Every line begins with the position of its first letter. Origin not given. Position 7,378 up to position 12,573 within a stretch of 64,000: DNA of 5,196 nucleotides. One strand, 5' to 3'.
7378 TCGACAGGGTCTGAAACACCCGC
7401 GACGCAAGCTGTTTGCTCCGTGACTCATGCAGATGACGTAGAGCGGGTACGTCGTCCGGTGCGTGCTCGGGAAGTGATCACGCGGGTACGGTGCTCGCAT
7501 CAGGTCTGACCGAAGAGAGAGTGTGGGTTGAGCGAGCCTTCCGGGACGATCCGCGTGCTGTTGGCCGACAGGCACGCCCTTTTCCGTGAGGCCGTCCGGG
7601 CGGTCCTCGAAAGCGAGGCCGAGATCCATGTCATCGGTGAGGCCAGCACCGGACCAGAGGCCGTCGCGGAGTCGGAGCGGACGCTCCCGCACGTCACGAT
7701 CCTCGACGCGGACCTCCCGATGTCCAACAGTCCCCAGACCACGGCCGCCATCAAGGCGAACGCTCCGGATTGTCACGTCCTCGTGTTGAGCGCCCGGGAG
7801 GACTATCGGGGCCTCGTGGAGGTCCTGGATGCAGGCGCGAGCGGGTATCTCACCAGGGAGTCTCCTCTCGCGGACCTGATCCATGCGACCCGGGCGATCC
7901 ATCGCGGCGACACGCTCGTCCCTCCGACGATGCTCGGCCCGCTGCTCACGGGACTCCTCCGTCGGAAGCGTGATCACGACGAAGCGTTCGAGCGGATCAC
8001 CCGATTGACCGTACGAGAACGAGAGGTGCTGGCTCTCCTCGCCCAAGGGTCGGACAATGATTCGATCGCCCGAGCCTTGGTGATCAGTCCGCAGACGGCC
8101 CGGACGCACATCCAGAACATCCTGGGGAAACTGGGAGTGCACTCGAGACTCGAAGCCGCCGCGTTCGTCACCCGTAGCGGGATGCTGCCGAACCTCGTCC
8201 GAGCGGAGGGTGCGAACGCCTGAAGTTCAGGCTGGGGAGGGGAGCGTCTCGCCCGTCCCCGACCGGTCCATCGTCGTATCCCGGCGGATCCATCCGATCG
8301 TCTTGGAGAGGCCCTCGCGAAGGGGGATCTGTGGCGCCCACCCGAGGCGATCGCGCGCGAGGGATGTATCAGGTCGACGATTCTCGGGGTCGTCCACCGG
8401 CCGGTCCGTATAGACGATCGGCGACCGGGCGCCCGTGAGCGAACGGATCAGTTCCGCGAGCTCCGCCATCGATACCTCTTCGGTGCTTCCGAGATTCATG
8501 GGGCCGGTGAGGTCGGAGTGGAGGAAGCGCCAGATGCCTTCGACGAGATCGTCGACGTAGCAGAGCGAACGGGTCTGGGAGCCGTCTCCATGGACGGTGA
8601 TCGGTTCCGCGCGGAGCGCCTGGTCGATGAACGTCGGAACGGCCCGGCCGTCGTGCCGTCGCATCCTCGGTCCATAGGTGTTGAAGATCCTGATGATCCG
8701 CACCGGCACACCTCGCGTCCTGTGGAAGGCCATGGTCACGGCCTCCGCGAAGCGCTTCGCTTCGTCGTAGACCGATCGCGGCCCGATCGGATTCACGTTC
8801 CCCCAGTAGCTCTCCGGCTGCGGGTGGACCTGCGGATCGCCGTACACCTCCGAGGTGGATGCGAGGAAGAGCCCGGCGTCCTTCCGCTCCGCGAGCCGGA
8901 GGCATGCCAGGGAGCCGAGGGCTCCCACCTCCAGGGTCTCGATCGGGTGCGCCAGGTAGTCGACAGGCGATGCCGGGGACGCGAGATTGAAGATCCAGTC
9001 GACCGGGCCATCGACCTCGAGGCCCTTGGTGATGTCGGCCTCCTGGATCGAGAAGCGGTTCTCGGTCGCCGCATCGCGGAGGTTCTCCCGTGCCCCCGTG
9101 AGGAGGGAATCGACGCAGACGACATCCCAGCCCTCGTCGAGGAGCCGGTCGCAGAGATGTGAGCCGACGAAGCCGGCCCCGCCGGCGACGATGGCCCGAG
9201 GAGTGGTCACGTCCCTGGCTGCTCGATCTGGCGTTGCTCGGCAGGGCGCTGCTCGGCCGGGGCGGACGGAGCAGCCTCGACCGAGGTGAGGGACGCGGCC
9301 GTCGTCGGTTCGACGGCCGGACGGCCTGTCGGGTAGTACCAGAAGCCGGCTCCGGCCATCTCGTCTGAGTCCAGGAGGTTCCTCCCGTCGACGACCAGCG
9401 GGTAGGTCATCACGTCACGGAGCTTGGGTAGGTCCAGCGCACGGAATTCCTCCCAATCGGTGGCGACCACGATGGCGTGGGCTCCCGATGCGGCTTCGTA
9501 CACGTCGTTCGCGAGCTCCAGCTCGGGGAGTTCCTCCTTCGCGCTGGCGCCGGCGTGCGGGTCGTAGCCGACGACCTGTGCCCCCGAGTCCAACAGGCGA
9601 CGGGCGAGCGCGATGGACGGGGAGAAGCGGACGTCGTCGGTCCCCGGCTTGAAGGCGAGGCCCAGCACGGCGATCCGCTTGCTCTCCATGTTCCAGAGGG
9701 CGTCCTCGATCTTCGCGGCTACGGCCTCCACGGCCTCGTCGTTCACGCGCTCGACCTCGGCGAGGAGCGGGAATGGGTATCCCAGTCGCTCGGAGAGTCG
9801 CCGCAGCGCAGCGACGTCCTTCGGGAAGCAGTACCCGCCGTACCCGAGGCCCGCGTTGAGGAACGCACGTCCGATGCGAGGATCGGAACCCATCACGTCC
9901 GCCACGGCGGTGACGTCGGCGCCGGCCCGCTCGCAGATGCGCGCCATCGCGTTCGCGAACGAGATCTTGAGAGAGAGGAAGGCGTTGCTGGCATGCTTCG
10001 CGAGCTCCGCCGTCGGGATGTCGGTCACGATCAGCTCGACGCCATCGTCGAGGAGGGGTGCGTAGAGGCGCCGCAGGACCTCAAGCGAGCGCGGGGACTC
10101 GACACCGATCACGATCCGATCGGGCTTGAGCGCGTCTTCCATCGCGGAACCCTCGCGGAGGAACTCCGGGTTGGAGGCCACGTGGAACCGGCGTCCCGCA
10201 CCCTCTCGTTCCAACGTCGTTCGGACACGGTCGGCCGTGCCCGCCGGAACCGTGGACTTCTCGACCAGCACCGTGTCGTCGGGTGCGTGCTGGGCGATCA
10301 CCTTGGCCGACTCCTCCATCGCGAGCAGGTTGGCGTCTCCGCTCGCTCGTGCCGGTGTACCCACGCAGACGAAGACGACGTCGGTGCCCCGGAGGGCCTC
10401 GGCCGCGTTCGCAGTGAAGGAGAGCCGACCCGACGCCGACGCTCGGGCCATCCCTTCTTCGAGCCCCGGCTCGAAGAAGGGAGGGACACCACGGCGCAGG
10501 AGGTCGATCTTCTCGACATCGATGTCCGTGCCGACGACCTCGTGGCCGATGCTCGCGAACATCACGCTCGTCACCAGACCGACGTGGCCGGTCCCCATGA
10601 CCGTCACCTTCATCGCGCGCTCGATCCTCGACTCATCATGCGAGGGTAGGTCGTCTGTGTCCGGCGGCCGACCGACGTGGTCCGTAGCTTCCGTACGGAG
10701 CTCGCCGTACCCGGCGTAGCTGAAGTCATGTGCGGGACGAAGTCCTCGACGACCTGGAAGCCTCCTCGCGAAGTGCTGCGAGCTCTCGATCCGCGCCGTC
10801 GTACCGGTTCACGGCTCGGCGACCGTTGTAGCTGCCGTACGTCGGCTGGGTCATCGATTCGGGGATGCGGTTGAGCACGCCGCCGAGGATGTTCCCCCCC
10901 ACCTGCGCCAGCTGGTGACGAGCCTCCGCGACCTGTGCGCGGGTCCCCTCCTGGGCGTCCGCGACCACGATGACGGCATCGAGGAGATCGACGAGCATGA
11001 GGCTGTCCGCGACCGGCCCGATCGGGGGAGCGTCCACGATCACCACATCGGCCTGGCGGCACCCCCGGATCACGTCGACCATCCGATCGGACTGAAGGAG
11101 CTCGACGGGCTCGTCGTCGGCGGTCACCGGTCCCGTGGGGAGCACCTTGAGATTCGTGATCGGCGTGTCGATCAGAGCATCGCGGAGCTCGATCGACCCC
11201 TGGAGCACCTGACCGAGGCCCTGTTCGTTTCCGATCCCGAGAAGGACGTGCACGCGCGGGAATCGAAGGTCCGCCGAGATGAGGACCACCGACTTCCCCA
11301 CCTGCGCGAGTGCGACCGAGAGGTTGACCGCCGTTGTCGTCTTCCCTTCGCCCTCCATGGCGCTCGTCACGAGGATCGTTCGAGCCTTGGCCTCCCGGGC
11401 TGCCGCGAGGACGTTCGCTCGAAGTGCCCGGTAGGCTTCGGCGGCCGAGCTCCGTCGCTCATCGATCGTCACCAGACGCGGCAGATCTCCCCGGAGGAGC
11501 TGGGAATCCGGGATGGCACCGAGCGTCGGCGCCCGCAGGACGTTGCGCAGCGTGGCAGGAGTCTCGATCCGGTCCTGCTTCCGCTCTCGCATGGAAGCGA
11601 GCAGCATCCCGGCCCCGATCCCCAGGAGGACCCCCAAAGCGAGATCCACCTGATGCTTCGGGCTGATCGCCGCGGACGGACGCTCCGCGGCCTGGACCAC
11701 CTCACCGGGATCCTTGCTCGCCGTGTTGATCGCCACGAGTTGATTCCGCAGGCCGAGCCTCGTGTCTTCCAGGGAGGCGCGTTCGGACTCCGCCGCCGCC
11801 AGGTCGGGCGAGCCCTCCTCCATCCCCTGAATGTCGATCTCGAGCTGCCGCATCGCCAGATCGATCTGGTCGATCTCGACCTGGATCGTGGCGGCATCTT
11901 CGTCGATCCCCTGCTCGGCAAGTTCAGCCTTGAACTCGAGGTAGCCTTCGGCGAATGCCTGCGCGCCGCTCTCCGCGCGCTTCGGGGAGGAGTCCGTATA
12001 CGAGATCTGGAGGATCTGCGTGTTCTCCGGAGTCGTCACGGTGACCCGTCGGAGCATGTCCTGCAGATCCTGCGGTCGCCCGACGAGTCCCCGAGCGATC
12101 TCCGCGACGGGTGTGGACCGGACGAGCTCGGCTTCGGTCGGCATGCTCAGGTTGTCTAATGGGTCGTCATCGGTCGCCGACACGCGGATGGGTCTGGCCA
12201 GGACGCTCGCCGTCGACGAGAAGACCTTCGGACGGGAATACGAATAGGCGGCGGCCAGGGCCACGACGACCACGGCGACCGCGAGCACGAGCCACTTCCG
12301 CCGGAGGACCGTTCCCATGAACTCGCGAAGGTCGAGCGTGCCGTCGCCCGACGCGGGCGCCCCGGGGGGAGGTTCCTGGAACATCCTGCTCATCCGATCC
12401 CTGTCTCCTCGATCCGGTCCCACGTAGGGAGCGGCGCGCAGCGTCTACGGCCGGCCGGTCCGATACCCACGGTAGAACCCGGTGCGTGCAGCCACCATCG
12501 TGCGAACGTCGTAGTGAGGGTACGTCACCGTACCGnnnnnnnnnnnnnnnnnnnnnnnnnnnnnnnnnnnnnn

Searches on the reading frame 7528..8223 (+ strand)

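Call 38: search_protein_families(library=pfam, proteins=[window:7528-8223:+], max_evalue=0.0001)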
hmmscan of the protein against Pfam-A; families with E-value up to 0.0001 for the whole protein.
window:7528-8223:+ (231 aa): 3 families
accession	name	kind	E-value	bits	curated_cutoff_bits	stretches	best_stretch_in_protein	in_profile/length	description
PF00196.25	GerE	-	4.5e-18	65.1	23.5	1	160-213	3-56/57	Bacterial regulatory proteins, luxR family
PF00072.30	Response_reg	-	3.4e-16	59.8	30.2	1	10-120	1-109/111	Response regulator receiver domain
PF08281.18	Sigma70_r4_2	-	8.1e-05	22.6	25.7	0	155-202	6-54/54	Sigma-70, region 4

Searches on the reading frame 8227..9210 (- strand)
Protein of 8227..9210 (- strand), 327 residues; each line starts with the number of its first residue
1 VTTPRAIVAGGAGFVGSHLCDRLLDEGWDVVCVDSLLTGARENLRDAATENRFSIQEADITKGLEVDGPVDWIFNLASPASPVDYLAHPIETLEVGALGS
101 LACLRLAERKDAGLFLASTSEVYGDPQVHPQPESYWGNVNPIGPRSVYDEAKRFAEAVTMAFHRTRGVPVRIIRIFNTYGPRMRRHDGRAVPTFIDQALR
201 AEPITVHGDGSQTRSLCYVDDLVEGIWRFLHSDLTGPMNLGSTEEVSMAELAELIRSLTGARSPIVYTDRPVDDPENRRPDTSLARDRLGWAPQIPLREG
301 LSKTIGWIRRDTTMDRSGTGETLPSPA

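Call 29: search_protein_families(library=pfam, proteins=[window:8227-9210:-], max_evalue=0.001)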
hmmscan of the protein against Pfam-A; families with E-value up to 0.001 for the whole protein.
window:8227-9210:- (327 aa): 5 families
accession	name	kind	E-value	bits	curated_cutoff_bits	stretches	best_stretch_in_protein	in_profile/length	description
PF01370.27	Epimerase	-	6.5e-47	160.4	20.9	1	7-232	2-227/240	NAD dependent epimerase/dehydratase family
PF16363.11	GDP_Man_Dehyd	-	4.3e-46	158.3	27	1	8-303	2-331/332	GDP-mannose 4,6 dehydratase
PF04321.23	RmlD_sub_bind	-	4.5e-07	29.7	27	1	7-266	4-238/287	RmlD substrate binding domain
PF01073.25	3Beta_HSD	-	3.3e-05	23.5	22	1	7-221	1-220/280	3-beta hydroxysteroid dehydrogenase/isomerase family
PF07993.18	NAD_binding_4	-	0.0001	22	20.1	0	51-175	73-204/258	Male sterility protein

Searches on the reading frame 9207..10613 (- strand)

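Call 5: search_protein_families(library=pfam, proteins=[window:9207-10613:-], max_evalue=0.01)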
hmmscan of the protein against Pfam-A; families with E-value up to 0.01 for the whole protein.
window:9207-10613:- (468 aa): 6 families
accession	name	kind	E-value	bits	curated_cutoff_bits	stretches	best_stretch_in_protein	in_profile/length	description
PF03721.20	UDPG_MGDP_dh_N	-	1.1e-56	191.9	27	1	1-182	1-186/187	UDP-glucose/GDP-mannose dehydrogenase family, NAD binding domain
PF00984.24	UDPG_MGDP_dh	-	9.5e-35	119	25.4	1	201-292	2-93/94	UDP-glucose/GDP-mannose dehydrogenase family, central domain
PF03720.21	UDPG_MGDP_dh_C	-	4.1e-34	117.5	30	1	315-415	1-102/103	UDP-glucose/GDP-mannose dehydrogenase family, UDP binding domain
PF03807.23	F420_oxidored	-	7.1e-08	33.4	21.6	0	2-86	1-69/94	NADP oxidoreductase coenzyme F420-dependent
PF03446.21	NAD_binding_2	-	1.2e-05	25.8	21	1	2-139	1-112/161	NAD binding domain of 6-phosphogluconate dehydrogenase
PF02737.24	3HCDH_N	-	0.001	19.4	22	1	2-81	1-83/180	3-hydroxyacyl-CoA dehydrogenase, NAD binding domain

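Call 6: search_protein_families(library=ncbifam, proteins=[window:9207-10613:-], max_evalue=0.01)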
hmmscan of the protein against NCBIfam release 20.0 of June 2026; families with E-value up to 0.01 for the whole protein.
window:9207-10613:- (468 aa): 10 families
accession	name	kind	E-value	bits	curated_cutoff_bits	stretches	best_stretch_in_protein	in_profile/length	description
NF047673.2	TeichurnBiosyTuaD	equivalog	2.4e-134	448.7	700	1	2-437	3-437/439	UDP-glucose 6-dehydrogenase TuaD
TIGR03026.1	NDP-sugDHase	subfamily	9.9e-133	442.9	189.8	1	1-412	1-413/413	nucleotide sugar dehydrogenase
NF041297.1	UDPGDh_AglM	equivalog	9.4e-111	370.7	670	1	1-417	1-420/429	UDP-glucose 6-dehydrogenase AglM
NF040825.1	UDPMaNacDH_Arch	equivalog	7.6e-60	202.9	750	1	1-417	1-404/418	UDP-N-acetyl-D-mannosamine dehydrogenase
NF008286.0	PRK11064.1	equivalog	3.5e-42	144.5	459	1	2-399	5-408/420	UDP-N-acetyl-D-mannosamine dehydrogenase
NF011631.0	PRK15057.1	equivalog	8.9e-38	130.4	757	1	1-353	1-338/388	UDP-glucose 6-dehydrogenase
NF011729.0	PRK15182.1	equivalog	1.3e-17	63.7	592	1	2-394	8-395/425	Vi polysaccharide biosynthesis UDP-N-acetylglucosamine C-6 dehydrogenase TviB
TIGR03911.1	pyrrolys_PylD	equivalog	0.00015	21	150.05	0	2-43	147-188/266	3-methylornithyl-N6-L-lysine dehydrogenase PylD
NF004783.0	PRK06129.1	equivalog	0.00078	18.9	347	1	2-84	4-90/315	3-hydroxyacyl-CoA dehydrogenase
NF004863.0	PRK06223.1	subfamily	0.0021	17.3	283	1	1-117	4-118/313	malate dehydrogenase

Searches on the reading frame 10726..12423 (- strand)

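Call 5: search_protein_families(library=pfam, proteins=[window:10726-12423:-], max_evalue=0.01)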
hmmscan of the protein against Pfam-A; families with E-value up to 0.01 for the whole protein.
window:10726-12423:- (565 aa): 12 families
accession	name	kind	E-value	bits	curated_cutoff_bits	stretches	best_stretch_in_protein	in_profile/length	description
PF13614.12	AAA_31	-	2.8e-10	40.9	27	1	348-490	2-149/177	AAA domain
PF02706.20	Wzz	-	5.9e-10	39.8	25.5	1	29-106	2-83/91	Chain length determinant protein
PF10609.15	ParA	-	6.5e-09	36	27.1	1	348-518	4-173/246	NUBPL iron-transfer P-loop NTPase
PF01656.29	CbiA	-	7.9e-08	32.8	25.4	1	350-520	1-83/125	CobQ/CobB/MinD/ParA nucleotide binding domain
PF09140.17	MipZ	-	0.00069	19.4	20.7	1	350-466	3-108/262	ATPase MipZ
PF01268.25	FTHFS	-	0.0011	17.7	27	1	342-381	49-91/556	Formate--tetrahydrofolate ligase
PF02374.21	ArsA_ATPase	-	0.0014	18.3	24.3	0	357-385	10-38/305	Anion-transporting ATPase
PF13500.12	AAA_26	-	0.0026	18.1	27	0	477-523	123-170/198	AAA domain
PF06564.18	CBP_BcsQ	-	0.0043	17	21.3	1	357-492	11-149/234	Cellulose biosynthesis protein BcsQ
PF25199.1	nSTAND_NTPase5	-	0.0048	17.2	34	1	310-386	4-80/145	Novel STAND NTPase 5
PF00142.24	Fer4_NifH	-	0.0083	16.1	25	0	358-390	10-42/271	4Fe-4S iron sulfur cluster binding proteins, NifH/frxC family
PF00448.28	SRP54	-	0.0091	16.1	22.7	0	355-386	8-39/196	SRP54-type protein, GTPase domain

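Call 6: search_protein_families(library=ncbifam, proteins=[window:10726-12423:-], max_evalue=0.01)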
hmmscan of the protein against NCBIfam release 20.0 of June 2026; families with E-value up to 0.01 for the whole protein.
window:10726-12423:- (565 aa): 22 families
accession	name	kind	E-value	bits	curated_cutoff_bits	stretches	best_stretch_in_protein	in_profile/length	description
TIGR01007.1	eps_fam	subfamily_domain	1.8e-44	151.7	108.05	1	329-532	1-203/204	polysaccharide biosynthesis tyrosine autokinase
TIGR03018.1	pepcterm_TyrKin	hypoth_equivalog_domain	1e-39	136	230.65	1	317-507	1-198/207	XrtA-associated tyrosine autokinase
NF008568.0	PRK11519.1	equivalog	2.5e-32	111.9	1068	1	317-532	496-711/720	tyrosine-protein kinase Wzc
NF007350.0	PRK09841.1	equivalog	6.7e-31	107.1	1248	1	317-523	501-706/726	tyrosine-protein kinase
TIGR01005.1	eps_transp_fam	subfamily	7.2e-31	107.1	411.7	2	320-538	519-737/754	exopolysaccharide transport protein family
TIGR03029.1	EpsG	equivalog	1.2e-25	90.3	313.8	1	323-518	79-273/274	chain length determinant protein tyrosine kinase EpsG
TIGR01969.1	minD_arch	subfamily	5.2e-20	71.7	201.75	1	348-525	1-175/251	cell division ATPase MinD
TIGR01968.1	minD_bact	equivalog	1.3e-13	51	212.9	1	348-467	2-121/261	septum site-determining protein MinD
TIGR01006.1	polys_exp_MPA1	subfamily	2.5e-13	50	296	2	28-159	5-142/226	CspC family polysaccharide chain length determinant protein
TIGR03007.1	pepcterm_ChnLen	equivalog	6.4e-11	41.1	278.85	2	31-74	2-45/498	XrtA system polysaccharide chain length determinant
NF008079.0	PRK10818.1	equivalog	7.9e-09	35.2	508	1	347-489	2-144/270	septum site-determining protein MinD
TIGR03017.1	EpsF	equivalog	7.1e-08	31.6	422.75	1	123-238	119-233/444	chain length determinant protein EpsF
TIGR03371.1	cellulose_yhjQ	equivalog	5e-07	29.5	157.85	1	348-507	2-163/246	cellulose biosynthesis protein BcsQ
NF041136.1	MrpORP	equivalog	3.1e-06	26.7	450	1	348-514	6-172/365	iron-sulfur cluster carrier protein MrpORP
NF008669.0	PRK11670.1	equivalog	8.4e-06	24.9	348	1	348-400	108-160/369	iron-sulfur cluster carrier protein ApbC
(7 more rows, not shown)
